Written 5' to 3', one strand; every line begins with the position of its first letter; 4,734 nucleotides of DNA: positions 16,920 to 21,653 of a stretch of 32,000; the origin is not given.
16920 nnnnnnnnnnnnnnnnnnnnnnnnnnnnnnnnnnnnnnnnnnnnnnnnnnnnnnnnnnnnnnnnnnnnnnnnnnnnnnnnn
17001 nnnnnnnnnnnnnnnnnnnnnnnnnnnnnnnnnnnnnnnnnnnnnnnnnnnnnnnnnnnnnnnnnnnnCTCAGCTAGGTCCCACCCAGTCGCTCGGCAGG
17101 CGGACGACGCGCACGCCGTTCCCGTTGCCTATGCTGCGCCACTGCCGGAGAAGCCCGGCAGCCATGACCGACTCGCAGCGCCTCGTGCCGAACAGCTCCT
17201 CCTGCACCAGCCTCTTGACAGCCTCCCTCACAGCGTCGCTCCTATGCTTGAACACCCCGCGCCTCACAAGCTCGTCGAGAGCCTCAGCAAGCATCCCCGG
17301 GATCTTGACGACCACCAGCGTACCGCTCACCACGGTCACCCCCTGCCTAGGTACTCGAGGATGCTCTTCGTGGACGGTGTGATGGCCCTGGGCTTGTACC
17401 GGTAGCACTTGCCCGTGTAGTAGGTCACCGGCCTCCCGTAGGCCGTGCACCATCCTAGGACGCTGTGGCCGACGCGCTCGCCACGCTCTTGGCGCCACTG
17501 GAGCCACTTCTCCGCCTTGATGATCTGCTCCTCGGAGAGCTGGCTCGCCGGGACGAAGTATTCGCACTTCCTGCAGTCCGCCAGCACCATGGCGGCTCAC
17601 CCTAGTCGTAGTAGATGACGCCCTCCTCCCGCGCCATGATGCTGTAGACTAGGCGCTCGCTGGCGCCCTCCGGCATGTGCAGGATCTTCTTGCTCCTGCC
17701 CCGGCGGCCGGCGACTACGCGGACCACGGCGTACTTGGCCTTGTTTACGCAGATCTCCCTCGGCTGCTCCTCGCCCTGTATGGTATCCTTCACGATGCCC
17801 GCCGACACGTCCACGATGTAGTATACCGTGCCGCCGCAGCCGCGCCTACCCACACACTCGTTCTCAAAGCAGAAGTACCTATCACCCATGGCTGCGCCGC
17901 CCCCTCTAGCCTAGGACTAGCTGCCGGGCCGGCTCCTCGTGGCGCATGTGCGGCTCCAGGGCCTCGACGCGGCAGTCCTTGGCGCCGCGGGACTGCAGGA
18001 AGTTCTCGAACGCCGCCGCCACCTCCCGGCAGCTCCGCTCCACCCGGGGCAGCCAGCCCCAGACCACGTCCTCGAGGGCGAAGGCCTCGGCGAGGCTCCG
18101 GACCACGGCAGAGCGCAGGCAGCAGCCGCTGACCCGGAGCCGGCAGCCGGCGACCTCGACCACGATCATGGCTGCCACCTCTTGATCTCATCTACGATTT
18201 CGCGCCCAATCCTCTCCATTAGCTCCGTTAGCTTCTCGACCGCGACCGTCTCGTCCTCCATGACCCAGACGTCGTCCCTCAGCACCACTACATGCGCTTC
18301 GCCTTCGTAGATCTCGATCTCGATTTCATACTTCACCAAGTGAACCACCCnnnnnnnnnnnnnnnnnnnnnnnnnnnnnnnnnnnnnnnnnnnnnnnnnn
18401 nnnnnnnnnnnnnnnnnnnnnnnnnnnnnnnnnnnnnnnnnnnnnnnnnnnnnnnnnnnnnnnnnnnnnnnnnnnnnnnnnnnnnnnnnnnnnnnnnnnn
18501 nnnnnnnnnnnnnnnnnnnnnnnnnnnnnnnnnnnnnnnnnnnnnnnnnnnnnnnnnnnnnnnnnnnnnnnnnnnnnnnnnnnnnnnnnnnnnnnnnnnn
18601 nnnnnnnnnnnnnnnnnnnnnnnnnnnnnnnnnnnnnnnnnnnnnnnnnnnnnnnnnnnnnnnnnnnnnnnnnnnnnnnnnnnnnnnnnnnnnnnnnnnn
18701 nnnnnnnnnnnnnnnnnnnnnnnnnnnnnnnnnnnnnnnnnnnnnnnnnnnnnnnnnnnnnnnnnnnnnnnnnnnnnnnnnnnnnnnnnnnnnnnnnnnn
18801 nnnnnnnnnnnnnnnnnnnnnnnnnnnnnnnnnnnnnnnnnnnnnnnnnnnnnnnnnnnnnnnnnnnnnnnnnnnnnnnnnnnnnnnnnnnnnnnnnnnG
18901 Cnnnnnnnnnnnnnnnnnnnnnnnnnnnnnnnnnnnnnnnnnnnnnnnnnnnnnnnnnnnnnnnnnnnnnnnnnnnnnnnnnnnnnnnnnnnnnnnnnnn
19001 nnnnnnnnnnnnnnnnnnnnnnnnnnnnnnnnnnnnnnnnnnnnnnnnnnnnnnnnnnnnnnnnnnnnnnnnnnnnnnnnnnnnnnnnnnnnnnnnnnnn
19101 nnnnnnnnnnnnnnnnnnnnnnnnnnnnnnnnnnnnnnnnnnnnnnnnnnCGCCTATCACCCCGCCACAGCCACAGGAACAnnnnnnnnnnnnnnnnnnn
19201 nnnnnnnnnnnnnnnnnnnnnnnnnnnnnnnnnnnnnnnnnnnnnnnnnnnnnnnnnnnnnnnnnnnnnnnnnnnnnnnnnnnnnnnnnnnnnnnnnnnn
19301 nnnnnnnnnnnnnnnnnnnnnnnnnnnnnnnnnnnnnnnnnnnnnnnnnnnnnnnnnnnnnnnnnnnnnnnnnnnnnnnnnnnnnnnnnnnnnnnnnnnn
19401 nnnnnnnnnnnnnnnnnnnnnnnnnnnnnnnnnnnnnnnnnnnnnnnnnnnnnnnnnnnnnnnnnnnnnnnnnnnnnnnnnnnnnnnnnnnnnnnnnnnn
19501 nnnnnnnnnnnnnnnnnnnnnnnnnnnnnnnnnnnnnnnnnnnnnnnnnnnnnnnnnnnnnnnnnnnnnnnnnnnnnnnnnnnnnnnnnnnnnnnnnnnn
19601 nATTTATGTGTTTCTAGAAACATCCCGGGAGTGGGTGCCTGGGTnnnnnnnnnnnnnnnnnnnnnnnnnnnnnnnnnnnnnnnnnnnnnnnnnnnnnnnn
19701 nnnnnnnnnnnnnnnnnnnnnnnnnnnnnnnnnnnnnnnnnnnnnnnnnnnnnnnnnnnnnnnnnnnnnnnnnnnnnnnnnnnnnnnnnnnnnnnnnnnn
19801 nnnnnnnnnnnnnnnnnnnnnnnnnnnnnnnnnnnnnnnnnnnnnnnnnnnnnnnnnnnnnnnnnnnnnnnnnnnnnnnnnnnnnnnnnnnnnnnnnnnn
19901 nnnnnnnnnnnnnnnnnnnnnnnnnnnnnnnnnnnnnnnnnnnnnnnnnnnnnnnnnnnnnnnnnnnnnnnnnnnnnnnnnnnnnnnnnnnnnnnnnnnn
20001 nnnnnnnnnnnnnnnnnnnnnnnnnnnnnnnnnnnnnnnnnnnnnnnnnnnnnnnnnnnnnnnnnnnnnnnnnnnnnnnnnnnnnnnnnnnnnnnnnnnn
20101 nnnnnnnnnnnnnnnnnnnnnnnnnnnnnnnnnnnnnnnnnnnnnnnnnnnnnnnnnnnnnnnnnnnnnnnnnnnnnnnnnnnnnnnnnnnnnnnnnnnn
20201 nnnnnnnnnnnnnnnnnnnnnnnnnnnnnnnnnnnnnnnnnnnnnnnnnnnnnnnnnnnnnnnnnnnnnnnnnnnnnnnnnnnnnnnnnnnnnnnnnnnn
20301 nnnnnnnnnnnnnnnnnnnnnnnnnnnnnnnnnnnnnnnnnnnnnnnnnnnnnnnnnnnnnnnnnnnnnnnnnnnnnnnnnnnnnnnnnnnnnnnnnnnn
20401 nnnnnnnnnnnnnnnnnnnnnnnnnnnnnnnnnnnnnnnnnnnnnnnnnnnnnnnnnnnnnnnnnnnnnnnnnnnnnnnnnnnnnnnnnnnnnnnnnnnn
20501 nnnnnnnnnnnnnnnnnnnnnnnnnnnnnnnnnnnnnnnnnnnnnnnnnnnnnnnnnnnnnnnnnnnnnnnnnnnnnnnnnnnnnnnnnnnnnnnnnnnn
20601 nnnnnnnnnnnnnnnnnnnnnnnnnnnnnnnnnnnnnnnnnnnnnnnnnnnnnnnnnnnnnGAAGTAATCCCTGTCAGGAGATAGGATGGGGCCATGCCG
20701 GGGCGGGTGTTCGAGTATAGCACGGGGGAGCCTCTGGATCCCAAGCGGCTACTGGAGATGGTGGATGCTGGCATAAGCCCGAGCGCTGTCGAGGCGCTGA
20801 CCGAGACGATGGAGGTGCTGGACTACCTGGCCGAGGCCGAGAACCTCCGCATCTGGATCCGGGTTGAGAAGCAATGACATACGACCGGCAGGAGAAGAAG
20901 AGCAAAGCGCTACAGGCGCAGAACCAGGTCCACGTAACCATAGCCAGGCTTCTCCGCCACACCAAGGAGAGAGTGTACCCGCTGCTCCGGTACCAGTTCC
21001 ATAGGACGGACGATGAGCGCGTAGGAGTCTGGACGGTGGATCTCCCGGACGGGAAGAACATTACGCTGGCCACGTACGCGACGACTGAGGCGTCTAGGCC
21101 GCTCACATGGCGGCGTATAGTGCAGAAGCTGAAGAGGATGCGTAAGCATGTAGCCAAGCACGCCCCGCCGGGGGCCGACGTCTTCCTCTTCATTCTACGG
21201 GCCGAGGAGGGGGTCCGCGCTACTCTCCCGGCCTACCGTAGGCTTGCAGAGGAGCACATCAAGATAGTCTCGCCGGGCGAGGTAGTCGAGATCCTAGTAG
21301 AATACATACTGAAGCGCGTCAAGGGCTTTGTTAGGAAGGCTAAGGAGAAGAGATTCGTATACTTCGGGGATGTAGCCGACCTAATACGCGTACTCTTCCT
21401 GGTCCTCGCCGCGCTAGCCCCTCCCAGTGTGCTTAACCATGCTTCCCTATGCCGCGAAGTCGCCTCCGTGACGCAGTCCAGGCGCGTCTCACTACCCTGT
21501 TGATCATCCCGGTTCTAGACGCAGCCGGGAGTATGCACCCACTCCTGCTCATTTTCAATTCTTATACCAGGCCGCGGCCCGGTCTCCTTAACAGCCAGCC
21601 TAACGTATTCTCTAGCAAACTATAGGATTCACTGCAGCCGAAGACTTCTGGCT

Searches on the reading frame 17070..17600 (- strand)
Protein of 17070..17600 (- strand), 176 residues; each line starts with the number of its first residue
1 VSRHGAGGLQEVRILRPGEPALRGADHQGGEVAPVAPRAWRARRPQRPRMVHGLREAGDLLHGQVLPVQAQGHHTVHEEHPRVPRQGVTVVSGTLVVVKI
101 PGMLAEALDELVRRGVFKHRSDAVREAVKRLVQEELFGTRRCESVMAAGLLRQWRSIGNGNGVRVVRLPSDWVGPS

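Call 11: search_protein_families(library=pfam, proteins=[window:17070-17600:-], max_evalue=0.01)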
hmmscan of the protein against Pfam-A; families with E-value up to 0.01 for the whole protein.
window:17070-17600:- (176 aa): 1 family
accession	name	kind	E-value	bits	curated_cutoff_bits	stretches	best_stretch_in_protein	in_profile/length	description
PF01402.27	RHH_1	-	5.4e-05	23.4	20.5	1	98-132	4-37/39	Ribbon-helix-helix protein, copG family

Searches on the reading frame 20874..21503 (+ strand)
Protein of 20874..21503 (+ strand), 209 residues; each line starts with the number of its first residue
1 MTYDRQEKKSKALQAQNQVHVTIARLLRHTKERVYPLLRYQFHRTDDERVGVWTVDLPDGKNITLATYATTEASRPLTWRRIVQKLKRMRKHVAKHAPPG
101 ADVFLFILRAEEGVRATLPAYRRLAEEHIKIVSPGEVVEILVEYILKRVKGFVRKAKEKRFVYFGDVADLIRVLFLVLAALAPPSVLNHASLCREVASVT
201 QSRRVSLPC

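Call 11: search_protein_families(library=pfam, proteins=[window:20874-21503:+], max_evalue=0.01)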
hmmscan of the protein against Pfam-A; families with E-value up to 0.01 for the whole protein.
window:20874-21503:+ (209 aa): 0 families

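Call 27: search_protein_families(library=phrogs, proteins=[window:20874-21503:+], max_evalue=0.01)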
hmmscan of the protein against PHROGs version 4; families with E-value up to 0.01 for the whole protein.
window:20874-21503:+ (209 aa): 0 families

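Call 33: find_related_loci(query=window:20874-21503:+, collection=viral_contigs, flank=10000)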
Query window:20874-21503:+ (209 aa) in viral_contigs; peptide patterns used: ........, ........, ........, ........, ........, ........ (x = any residue, [..] = any of these).
8 stretches matched a pattern, but none encodes a relative of the query by tblastn (E <= 1e-3).
